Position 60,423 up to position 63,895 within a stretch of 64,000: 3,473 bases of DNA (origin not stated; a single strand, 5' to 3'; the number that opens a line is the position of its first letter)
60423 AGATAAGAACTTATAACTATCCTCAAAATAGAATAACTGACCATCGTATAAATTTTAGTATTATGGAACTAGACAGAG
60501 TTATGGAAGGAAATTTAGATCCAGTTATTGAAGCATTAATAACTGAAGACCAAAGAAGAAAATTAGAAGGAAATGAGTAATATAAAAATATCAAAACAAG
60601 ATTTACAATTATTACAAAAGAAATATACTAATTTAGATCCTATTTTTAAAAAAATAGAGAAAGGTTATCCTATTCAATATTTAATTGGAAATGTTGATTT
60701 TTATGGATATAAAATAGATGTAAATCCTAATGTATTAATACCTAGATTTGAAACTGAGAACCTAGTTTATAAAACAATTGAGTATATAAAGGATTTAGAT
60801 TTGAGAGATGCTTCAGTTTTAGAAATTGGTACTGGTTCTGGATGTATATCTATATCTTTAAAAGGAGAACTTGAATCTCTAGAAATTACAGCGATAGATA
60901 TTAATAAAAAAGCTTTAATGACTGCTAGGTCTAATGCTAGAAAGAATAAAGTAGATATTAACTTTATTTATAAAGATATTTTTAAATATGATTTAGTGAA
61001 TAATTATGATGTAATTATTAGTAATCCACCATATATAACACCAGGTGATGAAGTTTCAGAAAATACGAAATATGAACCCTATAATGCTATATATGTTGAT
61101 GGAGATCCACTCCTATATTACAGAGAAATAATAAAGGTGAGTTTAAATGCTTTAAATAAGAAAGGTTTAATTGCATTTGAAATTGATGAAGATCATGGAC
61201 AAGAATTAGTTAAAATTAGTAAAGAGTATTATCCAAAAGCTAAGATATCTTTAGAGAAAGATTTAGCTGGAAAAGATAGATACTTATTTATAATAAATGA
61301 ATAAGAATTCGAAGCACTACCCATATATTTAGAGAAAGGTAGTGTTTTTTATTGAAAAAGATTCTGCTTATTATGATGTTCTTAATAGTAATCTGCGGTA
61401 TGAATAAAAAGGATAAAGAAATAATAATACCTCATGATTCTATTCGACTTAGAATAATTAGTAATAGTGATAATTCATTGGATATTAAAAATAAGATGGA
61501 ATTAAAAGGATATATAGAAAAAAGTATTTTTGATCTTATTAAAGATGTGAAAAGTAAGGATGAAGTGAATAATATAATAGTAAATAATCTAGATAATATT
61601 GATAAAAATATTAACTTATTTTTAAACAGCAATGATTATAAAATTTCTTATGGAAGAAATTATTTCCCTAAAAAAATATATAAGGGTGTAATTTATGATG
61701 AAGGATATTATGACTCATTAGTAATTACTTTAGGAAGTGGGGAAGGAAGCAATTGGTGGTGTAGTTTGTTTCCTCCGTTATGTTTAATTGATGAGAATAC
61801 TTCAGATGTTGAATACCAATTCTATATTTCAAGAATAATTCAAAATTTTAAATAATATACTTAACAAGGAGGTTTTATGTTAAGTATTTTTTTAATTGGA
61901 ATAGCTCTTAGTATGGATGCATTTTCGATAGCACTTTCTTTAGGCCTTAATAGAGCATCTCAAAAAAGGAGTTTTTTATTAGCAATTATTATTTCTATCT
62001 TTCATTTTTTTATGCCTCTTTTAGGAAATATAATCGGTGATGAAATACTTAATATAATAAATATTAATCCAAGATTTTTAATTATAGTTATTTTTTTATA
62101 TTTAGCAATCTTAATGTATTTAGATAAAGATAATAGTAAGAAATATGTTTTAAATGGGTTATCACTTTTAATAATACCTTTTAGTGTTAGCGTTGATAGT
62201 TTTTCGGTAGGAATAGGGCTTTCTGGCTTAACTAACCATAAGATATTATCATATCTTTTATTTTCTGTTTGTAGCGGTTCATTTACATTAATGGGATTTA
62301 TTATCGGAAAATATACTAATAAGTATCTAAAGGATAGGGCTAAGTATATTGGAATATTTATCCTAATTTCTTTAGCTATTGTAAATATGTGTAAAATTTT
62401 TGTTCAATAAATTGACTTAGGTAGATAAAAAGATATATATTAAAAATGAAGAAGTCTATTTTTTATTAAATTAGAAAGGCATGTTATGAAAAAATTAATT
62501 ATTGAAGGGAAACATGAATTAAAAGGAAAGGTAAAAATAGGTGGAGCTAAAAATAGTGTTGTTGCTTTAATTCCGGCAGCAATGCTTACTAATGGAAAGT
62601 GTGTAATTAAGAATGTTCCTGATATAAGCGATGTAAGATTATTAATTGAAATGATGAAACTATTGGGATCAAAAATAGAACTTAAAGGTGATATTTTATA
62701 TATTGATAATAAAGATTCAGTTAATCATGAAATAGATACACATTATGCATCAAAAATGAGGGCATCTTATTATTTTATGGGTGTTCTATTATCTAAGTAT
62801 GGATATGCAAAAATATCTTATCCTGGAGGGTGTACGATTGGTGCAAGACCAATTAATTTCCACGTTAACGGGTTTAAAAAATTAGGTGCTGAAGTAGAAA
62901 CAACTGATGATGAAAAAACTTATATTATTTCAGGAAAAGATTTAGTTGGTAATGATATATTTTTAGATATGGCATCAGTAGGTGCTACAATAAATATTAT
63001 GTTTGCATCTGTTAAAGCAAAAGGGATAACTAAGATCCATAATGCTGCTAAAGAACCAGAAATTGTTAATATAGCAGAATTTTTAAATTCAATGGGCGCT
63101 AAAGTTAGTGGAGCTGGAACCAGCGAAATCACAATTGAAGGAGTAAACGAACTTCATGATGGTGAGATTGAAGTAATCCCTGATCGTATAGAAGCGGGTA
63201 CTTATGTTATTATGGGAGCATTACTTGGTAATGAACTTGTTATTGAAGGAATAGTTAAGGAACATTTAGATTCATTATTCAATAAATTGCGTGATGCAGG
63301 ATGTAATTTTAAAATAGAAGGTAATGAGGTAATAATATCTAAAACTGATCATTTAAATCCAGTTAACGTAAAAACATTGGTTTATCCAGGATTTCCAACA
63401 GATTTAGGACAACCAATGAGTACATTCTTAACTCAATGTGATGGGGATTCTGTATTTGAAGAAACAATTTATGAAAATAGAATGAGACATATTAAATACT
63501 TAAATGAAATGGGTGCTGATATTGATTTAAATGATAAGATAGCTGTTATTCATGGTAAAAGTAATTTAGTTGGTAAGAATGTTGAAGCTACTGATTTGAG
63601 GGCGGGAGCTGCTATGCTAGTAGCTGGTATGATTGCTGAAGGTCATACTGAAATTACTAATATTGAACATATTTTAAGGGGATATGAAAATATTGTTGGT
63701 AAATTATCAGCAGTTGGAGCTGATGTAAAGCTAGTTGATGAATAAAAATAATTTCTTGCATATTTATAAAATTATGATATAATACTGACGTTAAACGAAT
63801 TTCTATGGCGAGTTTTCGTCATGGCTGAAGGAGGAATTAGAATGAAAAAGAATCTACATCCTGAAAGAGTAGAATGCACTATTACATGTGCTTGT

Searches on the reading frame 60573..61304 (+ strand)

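Call 9: search_protein_families(library=ncbifam, proteins=[window:60573-61304:+], max_evalue=0.00001)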
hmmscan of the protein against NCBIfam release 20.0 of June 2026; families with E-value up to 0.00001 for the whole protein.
window:60573-61304:+ (243 aa): 25 families
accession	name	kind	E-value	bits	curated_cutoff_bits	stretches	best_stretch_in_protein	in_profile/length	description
TIGR03534.1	RF_mod_PrmC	equivalog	2.1e-64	217.4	199.1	1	6-238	18-252/253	peptide chain release factor N(5)-glutamine methyltransferase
TIGR00536.1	hemK_fam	subfamily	5.3e-51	173.4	115.5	1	9-239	46-279/286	HemK family protein methyltransferase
TIGR03533.1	L3_gln_methyl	equivalog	8.1e-33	114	229.7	1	16-225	59-267/284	50S ribosomal protein L3 N(5)-glutamine methyltransferase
NF002421.0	PRK01544.1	equivalog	5.3e-29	101.3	567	1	76-239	136-303/524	bifunctional peptide chain release factor N(5)-glutamine methyltransferase PrmC/tRNA (guanosine(46)-N7)-methyltransferase TrmB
TIGR03704.1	PrmC_rel_meth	equivalog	1.5e-21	77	248.8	1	19-225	28-237/251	putative protein N(5)-glutamine methyltransferase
NF011529.0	PRK14968.1-3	equivalog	8.2e-20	71.1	162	1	43-161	5-117/198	putative methyltransferase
TIGR00537.1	hemK_rel_arch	hypoth_equivalog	6.7e-17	61.8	87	1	76-178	17-112/179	HemK2/MTQ2 family protein methyltransferase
NF047853.1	tRm6a37MtseTrmN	equivalog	7.5e-13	48.8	350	1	80-218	45-182/244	tRNA(1)(Val) (adenine(37)-N(6))-methyltransferase TrmN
NF011530.0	PRK14968.1-4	equivalog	8.8e-12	44.8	243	1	64-159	29-114/202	putative methyltransferase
NF007023.0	PRK09489.1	equivalog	1.1e-10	41.3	295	1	80-154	198-271/342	16S rRNA (guanine(1207)-N(2))-methyltransferase RsmC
TIGR02072.1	BioC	equivalog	1.8e-10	41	184.95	1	70-151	25-104/244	malonyl-ACP O-methyltransferase BioC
TIGR00406.1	prmA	equivalog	2.2e-10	40.4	183.15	1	69-151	150-232/288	50S ribosomal protein L11 methyltransferase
TIGR02469.1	CbiT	equivalog_domain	2.6e-10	40.6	78.3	1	72-148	12-92/124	precorrin-6Y C5,15-methyltransferase (decarboxylating) subunit CbiT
NF001785.0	PRK00517.2-2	equivalog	2.9e-10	39.8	188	1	68-151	135-218/282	50S ribosomal protein L11 methyltransferase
NF004851.0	PRK06202.1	equivalog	2.2e-09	37.1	243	1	66-151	48-136/237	hypothetical protein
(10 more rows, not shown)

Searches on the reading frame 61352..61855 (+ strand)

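Call 9: search_protein_families(library=ncbifam, proteins=[window:61352-61855:+], max_evalue=0.00001)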
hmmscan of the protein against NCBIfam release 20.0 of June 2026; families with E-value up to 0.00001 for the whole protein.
window:61352-61855:+ (167 aa): 1 family
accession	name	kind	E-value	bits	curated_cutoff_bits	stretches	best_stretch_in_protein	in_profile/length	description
TIGR02837.1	spore_II_R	equivalog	1.7e-32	112.3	151.9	1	13-153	16-166/168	stage II sporulation protein R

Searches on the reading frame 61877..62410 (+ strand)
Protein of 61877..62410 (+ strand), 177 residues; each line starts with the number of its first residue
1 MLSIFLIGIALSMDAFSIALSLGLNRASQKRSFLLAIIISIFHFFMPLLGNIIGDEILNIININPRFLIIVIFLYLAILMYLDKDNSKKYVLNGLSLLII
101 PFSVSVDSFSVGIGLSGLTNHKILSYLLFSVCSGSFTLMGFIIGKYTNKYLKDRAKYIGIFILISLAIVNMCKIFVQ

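Call 9: search_protein_families(library=ncbifam, proteins=[window:61877-62410:+], max_evalue=0.00001)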
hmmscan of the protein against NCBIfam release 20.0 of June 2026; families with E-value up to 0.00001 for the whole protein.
window:61877-62410:+ (177 aa): 1 family
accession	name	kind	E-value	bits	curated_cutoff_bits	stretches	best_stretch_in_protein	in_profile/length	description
TIGR02840.1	spore_YtaF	equivalog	3.4e-10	39.7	149.6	1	96-175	2-83/206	sporulation membrane protein YtaF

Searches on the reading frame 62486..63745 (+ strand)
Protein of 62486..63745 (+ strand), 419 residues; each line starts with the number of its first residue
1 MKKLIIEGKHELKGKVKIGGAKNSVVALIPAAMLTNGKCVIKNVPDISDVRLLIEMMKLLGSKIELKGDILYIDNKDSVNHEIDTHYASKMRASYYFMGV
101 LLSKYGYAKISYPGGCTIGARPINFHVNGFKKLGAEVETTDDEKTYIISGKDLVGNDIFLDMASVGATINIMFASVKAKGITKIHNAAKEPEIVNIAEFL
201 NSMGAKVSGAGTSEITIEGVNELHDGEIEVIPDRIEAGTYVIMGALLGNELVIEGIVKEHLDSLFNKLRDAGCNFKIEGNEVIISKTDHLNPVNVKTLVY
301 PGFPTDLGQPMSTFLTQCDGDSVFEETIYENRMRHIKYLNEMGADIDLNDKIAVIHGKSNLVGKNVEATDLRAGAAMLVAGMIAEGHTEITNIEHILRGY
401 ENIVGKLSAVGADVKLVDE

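Call 9: search_protein_families(library=ncbifam, proteins=[window:62486-63745:+], max_evalue=0.00001)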
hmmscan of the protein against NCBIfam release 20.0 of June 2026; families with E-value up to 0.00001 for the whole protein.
window:62486-63745:+ (419 aa): 6 families
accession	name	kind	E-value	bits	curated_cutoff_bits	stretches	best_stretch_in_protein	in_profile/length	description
NF009470.0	PRK12830.1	equivalog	6.7e-164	545.5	552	1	1-417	1-415/417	UDP-N-acetylglucosamine 1-carboxyvinyltransferase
NF006873.0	PRK09369.1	subfamily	1.4e-154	514.8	297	1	1-417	1-417/419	UDP-N-acetylglucosamine 1-carboxyvinyltransferase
TIGR01072.1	murA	equivalog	1.2e-150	501.9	392.7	1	1-415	1-415/416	UDP-N-acetylglucosamine 1-carboxyvinyltransferase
TIGR01356.1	aroA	equivalog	1.2e-25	90.2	287.25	1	14-400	1-402/415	3-phosphoshikimate 1-carboxyvinyltransferase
NF011381.1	PRK14806.1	equivalog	4.2e-13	48.4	902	1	6-278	306-581/733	bifunctional prephenate dehydrogenase/3-phosphoshikimate 1-carboxyvinyltransferase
NF008816.0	PRK11860.1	equivalog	9.7e-07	27.3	943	0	11-261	14-275/662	bifunctional 3-phosphoshikimate 1-carboxyvinyltransferase/cytidylate kinase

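Call 40: find_encoding_contigs(protein=window:62486-63745:+, flank=10000, max_places=3)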
Protein window:62486-63745:+ (419 aa): 7 contigs read that carry it; 3 places shown.
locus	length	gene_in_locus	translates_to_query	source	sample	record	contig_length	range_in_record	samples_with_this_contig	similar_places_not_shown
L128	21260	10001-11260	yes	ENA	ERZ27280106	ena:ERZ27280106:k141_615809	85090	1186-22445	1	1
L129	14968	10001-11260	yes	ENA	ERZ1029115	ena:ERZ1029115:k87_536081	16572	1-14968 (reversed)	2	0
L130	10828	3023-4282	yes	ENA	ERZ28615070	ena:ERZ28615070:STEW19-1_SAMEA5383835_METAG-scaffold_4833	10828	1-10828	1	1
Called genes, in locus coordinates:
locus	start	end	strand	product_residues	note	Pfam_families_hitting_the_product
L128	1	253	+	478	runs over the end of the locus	?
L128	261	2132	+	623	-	PF01134:GIDA, PF07992:Pyr_redox_2 (weak), PF12831:FAD_oxidored (weak), PF21680:GIDA_C_1st, PF13932:SAM_GIDA_C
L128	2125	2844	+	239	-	PF02527:GidB, PF05175:MTS (weak), PF13847:Methyltransf_31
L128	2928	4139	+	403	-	PF02195:ParB_N, PF17762:HTH_ParB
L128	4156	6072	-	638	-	PF00912:Transgly, PF00905:Transpeptidase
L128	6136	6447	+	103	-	-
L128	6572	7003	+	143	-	-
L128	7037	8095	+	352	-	PF03462:PCRF, PF00472:RF-1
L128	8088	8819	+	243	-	PF05175:MTS, PF05401:NodS (weak), PF06325:PrmA, PF13847:Methyltransf_31, PF08241:Methyltransf_11 (weak), PF08242:Methyltransf_12 (weak), PF13649:Methyltransf_25, PF01170:UPF0020 (weak)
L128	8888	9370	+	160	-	PF09551:Spore_II_R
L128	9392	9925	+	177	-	PF02659:Mntp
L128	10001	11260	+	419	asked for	PF00275:EPSP_synthase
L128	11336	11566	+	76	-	PF01197:Ribosomal_L31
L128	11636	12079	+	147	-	PF02502:LacAB_rpiB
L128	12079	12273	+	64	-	PF06612:DUF1146 (weak)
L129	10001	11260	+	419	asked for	PF00275:EPSP_synthase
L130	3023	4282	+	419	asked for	PF00275:EPSP_synthase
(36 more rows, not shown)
